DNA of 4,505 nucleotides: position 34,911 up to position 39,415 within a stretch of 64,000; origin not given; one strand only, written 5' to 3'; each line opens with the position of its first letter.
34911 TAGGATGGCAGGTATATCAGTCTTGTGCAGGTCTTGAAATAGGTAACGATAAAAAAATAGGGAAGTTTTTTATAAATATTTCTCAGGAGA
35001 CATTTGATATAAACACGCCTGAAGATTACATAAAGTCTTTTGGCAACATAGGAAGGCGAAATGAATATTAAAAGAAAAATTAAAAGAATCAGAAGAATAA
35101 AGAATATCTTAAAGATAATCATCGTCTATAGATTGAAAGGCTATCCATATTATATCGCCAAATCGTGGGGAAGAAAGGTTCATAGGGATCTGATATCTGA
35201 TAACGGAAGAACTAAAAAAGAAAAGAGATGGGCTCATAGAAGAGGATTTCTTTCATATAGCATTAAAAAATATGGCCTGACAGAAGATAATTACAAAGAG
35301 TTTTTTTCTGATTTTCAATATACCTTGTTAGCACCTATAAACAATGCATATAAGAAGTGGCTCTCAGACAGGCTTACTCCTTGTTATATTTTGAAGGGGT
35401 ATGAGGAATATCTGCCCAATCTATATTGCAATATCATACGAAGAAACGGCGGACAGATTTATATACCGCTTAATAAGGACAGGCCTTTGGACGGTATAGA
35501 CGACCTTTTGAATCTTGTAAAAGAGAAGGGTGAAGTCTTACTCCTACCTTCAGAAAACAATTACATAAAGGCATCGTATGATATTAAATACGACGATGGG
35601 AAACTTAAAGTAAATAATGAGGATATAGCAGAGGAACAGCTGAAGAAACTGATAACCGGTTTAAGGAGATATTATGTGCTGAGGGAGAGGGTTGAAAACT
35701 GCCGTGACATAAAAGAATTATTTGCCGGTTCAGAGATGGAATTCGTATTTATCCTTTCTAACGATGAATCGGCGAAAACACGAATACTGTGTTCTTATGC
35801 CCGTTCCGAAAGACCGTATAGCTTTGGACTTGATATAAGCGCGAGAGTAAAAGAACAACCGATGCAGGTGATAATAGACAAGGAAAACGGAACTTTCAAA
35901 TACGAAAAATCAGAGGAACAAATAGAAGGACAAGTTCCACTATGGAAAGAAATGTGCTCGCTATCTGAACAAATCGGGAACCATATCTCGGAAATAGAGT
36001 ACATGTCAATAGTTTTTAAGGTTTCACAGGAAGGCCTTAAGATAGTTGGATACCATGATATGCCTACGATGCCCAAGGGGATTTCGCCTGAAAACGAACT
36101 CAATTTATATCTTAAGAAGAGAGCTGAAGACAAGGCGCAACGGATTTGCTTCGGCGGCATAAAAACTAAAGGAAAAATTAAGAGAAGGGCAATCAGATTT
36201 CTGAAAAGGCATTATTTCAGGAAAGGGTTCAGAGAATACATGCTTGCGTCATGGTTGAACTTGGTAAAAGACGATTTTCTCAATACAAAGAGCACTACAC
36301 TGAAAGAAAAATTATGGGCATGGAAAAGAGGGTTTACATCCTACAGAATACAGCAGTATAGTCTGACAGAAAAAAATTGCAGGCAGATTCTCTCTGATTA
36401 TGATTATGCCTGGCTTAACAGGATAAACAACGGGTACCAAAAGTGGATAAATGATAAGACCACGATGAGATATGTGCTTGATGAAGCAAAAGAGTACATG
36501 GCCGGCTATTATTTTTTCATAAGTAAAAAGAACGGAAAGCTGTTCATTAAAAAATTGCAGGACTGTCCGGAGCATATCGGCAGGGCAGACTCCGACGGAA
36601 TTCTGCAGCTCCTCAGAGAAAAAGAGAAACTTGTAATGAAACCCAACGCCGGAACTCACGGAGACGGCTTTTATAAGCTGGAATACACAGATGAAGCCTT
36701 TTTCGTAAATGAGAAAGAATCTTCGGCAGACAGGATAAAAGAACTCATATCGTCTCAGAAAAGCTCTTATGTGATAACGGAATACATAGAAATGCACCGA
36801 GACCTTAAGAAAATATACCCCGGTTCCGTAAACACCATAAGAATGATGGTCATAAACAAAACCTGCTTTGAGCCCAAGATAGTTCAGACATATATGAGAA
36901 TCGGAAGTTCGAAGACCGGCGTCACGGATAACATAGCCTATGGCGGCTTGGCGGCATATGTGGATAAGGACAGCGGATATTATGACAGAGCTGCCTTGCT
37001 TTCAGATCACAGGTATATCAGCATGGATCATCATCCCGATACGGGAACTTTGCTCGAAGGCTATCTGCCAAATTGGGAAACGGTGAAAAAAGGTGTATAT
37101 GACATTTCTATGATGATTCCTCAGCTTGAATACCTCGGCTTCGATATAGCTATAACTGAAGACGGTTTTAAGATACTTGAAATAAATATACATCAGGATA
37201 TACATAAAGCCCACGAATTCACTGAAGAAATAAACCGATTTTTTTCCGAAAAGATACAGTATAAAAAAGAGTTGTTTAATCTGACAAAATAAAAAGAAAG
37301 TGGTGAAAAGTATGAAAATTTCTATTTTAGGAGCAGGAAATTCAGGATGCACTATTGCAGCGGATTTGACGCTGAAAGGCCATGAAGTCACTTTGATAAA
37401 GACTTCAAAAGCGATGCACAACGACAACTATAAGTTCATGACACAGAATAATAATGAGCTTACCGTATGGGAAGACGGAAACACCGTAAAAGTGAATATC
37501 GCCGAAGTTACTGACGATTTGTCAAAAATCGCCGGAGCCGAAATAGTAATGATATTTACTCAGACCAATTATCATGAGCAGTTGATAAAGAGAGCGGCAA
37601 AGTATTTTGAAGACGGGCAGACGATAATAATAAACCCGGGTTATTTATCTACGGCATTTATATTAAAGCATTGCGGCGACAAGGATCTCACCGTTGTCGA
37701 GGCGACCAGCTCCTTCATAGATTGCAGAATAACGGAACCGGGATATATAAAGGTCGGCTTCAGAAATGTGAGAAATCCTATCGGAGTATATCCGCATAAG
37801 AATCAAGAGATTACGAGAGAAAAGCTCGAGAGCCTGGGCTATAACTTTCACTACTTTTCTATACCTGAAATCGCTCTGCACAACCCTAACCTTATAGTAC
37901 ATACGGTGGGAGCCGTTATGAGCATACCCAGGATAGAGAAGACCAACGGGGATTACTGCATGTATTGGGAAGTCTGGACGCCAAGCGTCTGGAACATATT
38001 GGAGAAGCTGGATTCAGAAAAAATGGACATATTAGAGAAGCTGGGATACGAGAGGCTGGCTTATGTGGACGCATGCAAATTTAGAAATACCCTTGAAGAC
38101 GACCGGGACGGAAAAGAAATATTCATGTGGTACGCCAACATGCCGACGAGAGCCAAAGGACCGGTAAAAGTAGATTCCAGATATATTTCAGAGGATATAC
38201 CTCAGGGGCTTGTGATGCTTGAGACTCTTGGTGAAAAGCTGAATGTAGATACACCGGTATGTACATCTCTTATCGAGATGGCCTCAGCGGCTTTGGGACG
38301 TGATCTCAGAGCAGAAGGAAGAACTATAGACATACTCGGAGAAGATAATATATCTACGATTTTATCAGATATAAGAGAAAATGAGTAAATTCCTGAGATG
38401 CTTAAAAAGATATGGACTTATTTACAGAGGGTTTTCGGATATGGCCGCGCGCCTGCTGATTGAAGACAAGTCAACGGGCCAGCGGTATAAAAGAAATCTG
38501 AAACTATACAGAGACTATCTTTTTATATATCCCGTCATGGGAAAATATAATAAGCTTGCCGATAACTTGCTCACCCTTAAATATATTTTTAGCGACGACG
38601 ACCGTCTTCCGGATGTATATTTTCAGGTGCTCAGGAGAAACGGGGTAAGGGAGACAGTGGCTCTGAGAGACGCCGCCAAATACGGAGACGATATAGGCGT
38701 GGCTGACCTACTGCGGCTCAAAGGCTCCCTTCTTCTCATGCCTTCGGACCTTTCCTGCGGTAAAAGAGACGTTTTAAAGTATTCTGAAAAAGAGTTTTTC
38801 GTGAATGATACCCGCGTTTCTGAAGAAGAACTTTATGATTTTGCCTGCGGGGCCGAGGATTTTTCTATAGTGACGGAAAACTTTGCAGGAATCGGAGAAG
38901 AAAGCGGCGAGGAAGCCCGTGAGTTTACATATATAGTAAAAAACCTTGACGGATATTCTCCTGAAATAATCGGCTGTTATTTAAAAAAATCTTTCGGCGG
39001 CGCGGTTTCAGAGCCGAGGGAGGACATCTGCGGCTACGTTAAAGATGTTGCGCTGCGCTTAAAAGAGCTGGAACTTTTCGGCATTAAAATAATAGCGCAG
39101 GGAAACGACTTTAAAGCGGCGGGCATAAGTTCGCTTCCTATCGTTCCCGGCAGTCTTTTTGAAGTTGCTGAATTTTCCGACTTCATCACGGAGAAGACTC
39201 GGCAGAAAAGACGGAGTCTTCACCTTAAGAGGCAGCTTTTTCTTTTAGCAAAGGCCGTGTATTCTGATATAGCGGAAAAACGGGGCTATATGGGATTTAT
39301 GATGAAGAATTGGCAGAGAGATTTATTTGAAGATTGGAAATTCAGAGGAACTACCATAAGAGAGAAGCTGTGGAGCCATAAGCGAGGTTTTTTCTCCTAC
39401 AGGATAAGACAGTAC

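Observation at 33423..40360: Three paralogous ATPgrasp_ST amidoligases, two of them tandem pseudo-domain plus active-domain proteins from internal duplication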

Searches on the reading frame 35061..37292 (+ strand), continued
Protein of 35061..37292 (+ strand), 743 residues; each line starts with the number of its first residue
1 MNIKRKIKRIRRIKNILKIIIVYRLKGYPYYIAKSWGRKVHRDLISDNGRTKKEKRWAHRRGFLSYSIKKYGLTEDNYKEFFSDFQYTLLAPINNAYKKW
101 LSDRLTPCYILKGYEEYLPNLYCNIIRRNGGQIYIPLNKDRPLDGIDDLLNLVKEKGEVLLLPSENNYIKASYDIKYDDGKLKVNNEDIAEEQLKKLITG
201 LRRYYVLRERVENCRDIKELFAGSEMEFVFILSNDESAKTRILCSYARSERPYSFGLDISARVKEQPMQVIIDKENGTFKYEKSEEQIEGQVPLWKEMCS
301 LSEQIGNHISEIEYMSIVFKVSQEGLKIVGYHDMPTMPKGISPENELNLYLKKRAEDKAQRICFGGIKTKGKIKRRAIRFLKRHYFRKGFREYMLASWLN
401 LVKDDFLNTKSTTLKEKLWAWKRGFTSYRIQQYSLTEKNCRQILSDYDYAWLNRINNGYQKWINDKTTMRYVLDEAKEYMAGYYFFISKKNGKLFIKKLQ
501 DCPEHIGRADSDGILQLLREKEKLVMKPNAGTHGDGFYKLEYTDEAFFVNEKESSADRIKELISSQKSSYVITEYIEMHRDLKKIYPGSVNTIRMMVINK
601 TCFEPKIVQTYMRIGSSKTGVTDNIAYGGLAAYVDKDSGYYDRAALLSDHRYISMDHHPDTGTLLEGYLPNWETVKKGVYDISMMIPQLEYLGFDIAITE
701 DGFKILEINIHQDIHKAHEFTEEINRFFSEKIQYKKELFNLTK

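Call 65: find_encoding_contigs(protein=P0079, flank=10000, max_places=1)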
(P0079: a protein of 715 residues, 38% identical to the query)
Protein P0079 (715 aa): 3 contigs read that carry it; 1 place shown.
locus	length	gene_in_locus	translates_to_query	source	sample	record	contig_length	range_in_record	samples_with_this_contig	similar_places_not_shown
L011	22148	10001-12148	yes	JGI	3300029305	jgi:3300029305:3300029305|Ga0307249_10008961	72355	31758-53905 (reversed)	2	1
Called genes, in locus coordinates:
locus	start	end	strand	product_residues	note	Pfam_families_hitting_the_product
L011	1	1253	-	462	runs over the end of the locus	PF13727:CoA_binding_3, PF02397:Bac_transf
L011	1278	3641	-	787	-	PF04932:Wzy_C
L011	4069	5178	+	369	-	PF13439:Glyco_transf_4, PF13579:Glyco_trans_4_4, PF20706:GT4-conflict (weak), PF00534:Glycos_transf_1, PF13692:Glyco_trans_1_4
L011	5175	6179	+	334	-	PF00535:Glycos_transf_2, PF10111:Glyco_tranf_2_2, PF13641:Glyco_tranf_2_3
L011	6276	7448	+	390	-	PF05222:AlaDh_PNT_N, PF01262:AlaDh_PNT_C, PF01488:Shikimate_DH (weak), PF02826:2-Hacid_dh_C (weak)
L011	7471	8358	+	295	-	PF14305:ATPgrasp_TupA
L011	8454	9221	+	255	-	PF01061:ABC2_membrane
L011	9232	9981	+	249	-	PF00005:ABC_tran, PF13555:AAA_29 (weak), PF13304:AAA_21 (faint)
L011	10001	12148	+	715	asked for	PF14397:ATPgrasp_ST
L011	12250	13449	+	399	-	PF03721:UDPG_MGDP_dh_N, PF00984:UDPG_MGDP_dh, PF03720:UDPG_MGDP_dh_C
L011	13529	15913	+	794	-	PF09587:PGA_cap, PF14397:ATPgrasp_ST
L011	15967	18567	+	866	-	PF09587:PGA_cap, PF08245:Mur_ligase_M, PF02875:Mur_ligase_C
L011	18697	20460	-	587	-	PF13306:LRR_5, PF18998:Flg_new_2 (weak), PF00395:SLH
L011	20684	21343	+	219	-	PF00132:Hexapep (faint), PF25084:LbH_EIF2B, PF25087:GMPPB_C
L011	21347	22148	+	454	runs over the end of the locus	PF02878:PGM_PMM_I, PF02879:PGM_PMM_II, PF02880:PGM_PMM_III, PF00408:PGM_PMM_IV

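Call 77: search_solved_structures(query=A2, max_evalue=1, show_alignments=2)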
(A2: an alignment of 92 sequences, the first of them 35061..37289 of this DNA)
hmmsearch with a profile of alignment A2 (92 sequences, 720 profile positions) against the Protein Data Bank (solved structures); distinct sequences matched with E-value up to 1: 0.

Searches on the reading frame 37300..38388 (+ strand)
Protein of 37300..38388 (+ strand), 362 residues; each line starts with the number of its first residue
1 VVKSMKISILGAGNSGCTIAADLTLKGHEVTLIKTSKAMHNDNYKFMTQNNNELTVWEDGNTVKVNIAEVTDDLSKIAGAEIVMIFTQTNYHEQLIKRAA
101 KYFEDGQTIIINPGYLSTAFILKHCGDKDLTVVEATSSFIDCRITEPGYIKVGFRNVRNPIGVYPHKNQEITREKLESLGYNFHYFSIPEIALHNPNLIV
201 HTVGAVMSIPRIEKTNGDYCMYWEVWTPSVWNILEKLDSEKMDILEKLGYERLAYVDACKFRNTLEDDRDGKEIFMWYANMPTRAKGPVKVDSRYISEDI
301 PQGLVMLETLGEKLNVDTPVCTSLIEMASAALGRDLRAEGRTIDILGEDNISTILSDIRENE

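Call 4: search_protein_families(library=pfam, proteins=[window:37300-38388:+], max_evalue=0.01)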
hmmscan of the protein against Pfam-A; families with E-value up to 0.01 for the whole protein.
window:37300-38388:+ (362 aa): 7 families
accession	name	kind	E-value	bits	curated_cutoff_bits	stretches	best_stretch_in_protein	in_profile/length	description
PF02317.23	Octopine_DH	-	2e-43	148.4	30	1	187-331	4-149/150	NAD/NADP octopine/nopaline dehydrogenase, alpha-helical domain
PF02558.23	ApbA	-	2.5e-08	34.1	22.2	1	7-111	1-98/150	Ketopantoate reductase PanE/ApbA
PF01210.29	NAD_Gly3P_dh_N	-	1.3e-06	28.9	23.1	1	6-111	1-101/158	NAD-dependent glycerol-3-phosphate dehydrogenase N-terminus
PF00070.33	Pyr_redox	-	0.00071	20.5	22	0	6-39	1-34/82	Pyridine nucleotide-disulphide oxidoreductase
PF13738.12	Pyr_redox_3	-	0.0012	18.6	30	1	4-68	164-232/305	Pyridine nucleotide-disulphide oxidoreductase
PF02737.24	3HCDH_N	-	0.0019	18.6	22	1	6-125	1-126/180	3-hydroxyacyl-CoA dehydrogenase, NAD binding domain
PF13450.12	NAD_binding_8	-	0.0036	18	21.9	0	9-33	1-25/68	NAD(P)-binding Rossmann-like domain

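Call 14: search_protein_families(library=ncbifam, proteins=[window:37300-38388:+], max_evalue=0.01)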
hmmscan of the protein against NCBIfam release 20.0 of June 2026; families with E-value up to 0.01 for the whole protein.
window:37300-38388:+ (362 aa): 31 families (the best 25 are shown)
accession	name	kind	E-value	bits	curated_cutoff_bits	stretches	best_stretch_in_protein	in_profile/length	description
TIGR00745.1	apbA_panE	subfamily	2.6e-10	40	141.35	1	6-111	1-100/305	2-dehydropantoate 2-reductase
NF005088.0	PRK06522.1-2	subfamily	1.6e-07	30.8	371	1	5-109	1-98/308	2-dehydropantoate 2-reductase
NF000942.0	PRK00094.1-4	subfamily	2.2e-06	27.1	257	1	4-111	2-104/334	NAD(P)H-dependent glycerol-3-phosphate dehydrogenase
NF006083.0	PRK08229.1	equivalog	1.4e-05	24.2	371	1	4-110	2-104/341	2-dehydropantoate 2-reductase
NF005091.0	PRK06522.2-2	equivalog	3.1e-05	23.3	252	1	5-104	2-95/302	2-dehydropantoate 2-reductase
NF011213.0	PRK14620.1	equivalog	3.5e-05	23.1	478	1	5-89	1-83/326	NAD(P)H-dependent glycerol-3-phosphate dehydrogenase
NF000941.0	PRK00094.1-3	equivalog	5.6e-05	22.5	423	1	5-110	2-102/336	NAD(P)H-dependent glycerol-3-phosphate dehydrogenase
NF005089.0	PRK06522.1-4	subfamily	9.2e-05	22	223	1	5-110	1-98/326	2-dehydropantoate 2-reductase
NF045663.1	diclust_near_Sec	equivalog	0.00013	20.2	530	1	3-58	105-160/759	pyridine nucleotide-disulfide oxidoreductase/dicluster-binding protein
NF007039.0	PRK09496.3-2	equivalog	0.00015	20.7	293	1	5-39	1-35/446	Trk system potassium transporter TrkA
NF000946.0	PRK00094.2-4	equivalog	0.00016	20.8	455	1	1-110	1-105/342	NAD(P)H-dependent glycerol-3-phosphate dehydrogenase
TIGR03026.1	NDP-sugDHase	subfamily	0.00088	18.1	189.8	1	5-94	1-91/413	nucleotide sugar dehydrogenase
NF000945.0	PRK00094.2-3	equivalog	0.0014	18.3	491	1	5-140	1-129/352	NAD(P)H-dependent glycerol-3-phosphate dehydrogenase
TIGR03197.1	MnmC_Cterm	equivalog_domain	0.0021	17.2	174.2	1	6-38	1-33/400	FAD-dependent 5-carboxymethylaminomethyl-2-thiouridine(34) oxidoreductase MnmC1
NF007031.0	PRK09496.1-2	equivalog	0.0021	17.1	289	1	5-37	1-33/458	Trk system potassium transporter TrkA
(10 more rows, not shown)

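Call 55: search_solved_structures(query=window:37300-38388:+, max_evalue=0.01)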
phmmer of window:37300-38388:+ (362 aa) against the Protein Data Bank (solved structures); distinct sequences matched with E-value up to 0.01: 3.
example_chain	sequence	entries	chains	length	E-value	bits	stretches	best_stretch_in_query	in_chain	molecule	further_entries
1bg6_A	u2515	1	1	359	3.3e-29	105.6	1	1-351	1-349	N-(1-D-CARBOXYLETHYL)-L-NORVALINE DEHYDROGENASE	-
3iqd_B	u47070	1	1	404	0.00028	23.6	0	5-148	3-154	Octopine dehydrogenase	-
3c7a_A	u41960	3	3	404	0.00032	23.5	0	5-148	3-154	Octopine dehydrogenase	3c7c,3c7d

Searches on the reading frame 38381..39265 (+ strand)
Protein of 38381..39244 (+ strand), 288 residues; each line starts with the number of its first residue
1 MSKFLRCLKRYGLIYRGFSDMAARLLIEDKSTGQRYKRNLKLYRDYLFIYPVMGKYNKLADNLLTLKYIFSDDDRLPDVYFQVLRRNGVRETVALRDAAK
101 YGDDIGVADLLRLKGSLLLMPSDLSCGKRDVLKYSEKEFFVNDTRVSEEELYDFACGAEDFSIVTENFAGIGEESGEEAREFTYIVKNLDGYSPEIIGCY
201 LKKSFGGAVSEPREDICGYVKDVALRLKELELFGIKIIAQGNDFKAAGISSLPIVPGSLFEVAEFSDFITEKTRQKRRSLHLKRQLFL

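Call 49: predict_structure(alignment_id=A3)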
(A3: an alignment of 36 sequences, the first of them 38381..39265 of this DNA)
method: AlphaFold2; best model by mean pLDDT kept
length: 295 residues; sequences in the alignment: 36
mean_pLDDT: 91.0   pTM: 0.86
mean pLDDT of the five models: 91.0, 90.3, 90.1, 88.6, 88.2
residues with pLDDT >= 90: 230; 70-90: 53; 50-70: 12; < 50: 0
segments of 3 or more residues with pLDDT < 50: none
pLDDT, mean of each block of 10 residues (from residue 1): 91 95 88 81 94 81 93 95 93 94 94 96 85 96 97 93 93 74 94 94 68 92 94 94 93 90 95 95 95 92
secondary structure, 60 per line:
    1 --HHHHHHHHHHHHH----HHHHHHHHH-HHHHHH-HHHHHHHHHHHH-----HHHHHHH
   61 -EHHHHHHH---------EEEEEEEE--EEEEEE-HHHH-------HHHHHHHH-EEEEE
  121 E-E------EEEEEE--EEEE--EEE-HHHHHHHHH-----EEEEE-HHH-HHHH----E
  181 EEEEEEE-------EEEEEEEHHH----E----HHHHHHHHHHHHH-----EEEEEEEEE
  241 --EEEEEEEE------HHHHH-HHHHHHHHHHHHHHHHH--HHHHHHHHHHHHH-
elements in order: H3-15 H20-28 H30-35 H37-48 H54-60 H63-69 E79-86 E89-94 H96-99 H107-114 E116-121 E130-135 E138-141 E144-146 H148-156 E162-166 H172-175 E180-187 E195-201 H214-226 E232-240 E243-250 H257-261 H263-279 H282-294

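Call 51: fold_search(model_id=the predicted structure, library=pdb)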
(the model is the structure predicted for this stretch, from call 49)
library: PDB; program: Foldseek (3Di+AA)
matches with E <= 10: 881; with E <= 0.001: 143
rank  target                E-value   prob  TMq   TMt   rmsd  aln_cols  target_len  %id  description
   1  7u9k_B                4.2e-06  1.00  0.41  0.38   7.6       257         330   14  Staphylococcus aureus D-alanine-D-alanine ligase in complex with ATP, D-ala-D-ala, Mg2+ and K+ (released 2023-03-15)
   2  3n8d_A                5.0e-06  1.00  0.41  0.37   7.3       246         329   15  Crystal structure of Staphylococcus aureus VRSA-9 D-Ala:D-Ala ligase (released 2010-10-13)
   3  7u9k_A                1.1e-05  1.00  0.42  0.38   7.7       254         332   13  Staphylococcus aureus D-alanine-D-alanine ligase in complex with ATP, D-ala-D-ala, Mg2+ and K+ (released 2023-03-15)
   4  3i12_C                1.2e-05  1.00  0.43  0.37   7.2       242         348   14  The crystal structure of the D-alanyl-alanine synthetase A from Salmonella enterica subsp. enterica serovar Typhimuriu (released 2009-08-18)
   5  3r5x_C                1.7e-05  1.00  0.42  0.43  10.1       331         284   11  Crystal Structure of D-alanine--D-Alanine Ligase from Bacillus anthracis complexed with ATP (released 2011-04-06)
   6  8fff                  1.9e-05  1.00  0.41  0.35   8.5       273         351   15  Crystal structure of Staphylococcus aureus D-alanine D-alanine ligase enzyme in complex with acetate (released 2024-05-08)
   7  3r23_B                2.3e-05  1.00  0.43  0.42  11.8       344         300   11  Crystal Structure of D-alanine--D-Alanine Ligase from Bacillus anthracis (released 2011-03-30)
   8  3i12_B                2.6e-05  1.00  0.43  0.38   8.8       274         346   14  The crystal structure of the D-alanyl-alanine synthetase A from Salmonella enterica subsp. enterica serovar Typhimuriu (released 2009-08-18)
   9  8e1h_B                3.2e-05  1.00  0.42  0.40  10.0       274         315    8  Asp1 kinase in complex with ADP Mg 5-IP7 (released 2022-11-30)
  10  2i87_B                3.5e-05  1.00  0.43  0.38   8.8       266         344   14  Allosteric inhibition of Staphylococcus aureus D-alanine:D-alanine ligase revealed by crystallographic studies (released 2006-10-03)
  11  8e1i_B                3.5e-05  1.00  0.34  0.33  12.9       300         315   10  Asp1 kinase in complex with ATP Mg 5-IP7 (released 2022-11-30)
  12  5dou_B                3.7e-05  1.00  0.39  0.10   5.9       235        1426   13  Crystal Structure of Human Carbamoyl phosphate synthetase I (CPS1), ligand-bound form (released 2015-12-09)
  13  3lwb_B                3.9e-05  1.00  0.39  0.38   9.9       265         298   10  Crystal Structure of apo D-alanine:D-alanine Ligase (Ddl) from Mycobacterium tuberculosis (released 2010-03-09)
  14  6u1c_C                4.2e-05  1.00  0.41  0.41   7.0       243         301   13  Apo form of Thermus thermophilus D-alanine-D-alanine ligase (released 2020-05-06)
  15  3n8d_B                4.2e-05  1.00  0.46  0.41   8.0       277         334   13  Crystal structure of Staphylococcus aureus VRSA-9 D-Ala:D-Ala ligase (released 2010-10-13)
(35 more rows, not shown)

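Call 89: search_protein_families(library=pfam, proteins=[window:38381-39244:+], max_evalue=10)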
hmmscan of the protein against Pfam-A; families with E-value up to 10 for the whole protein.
window:38381-39244:+ (288 aa): 0 families
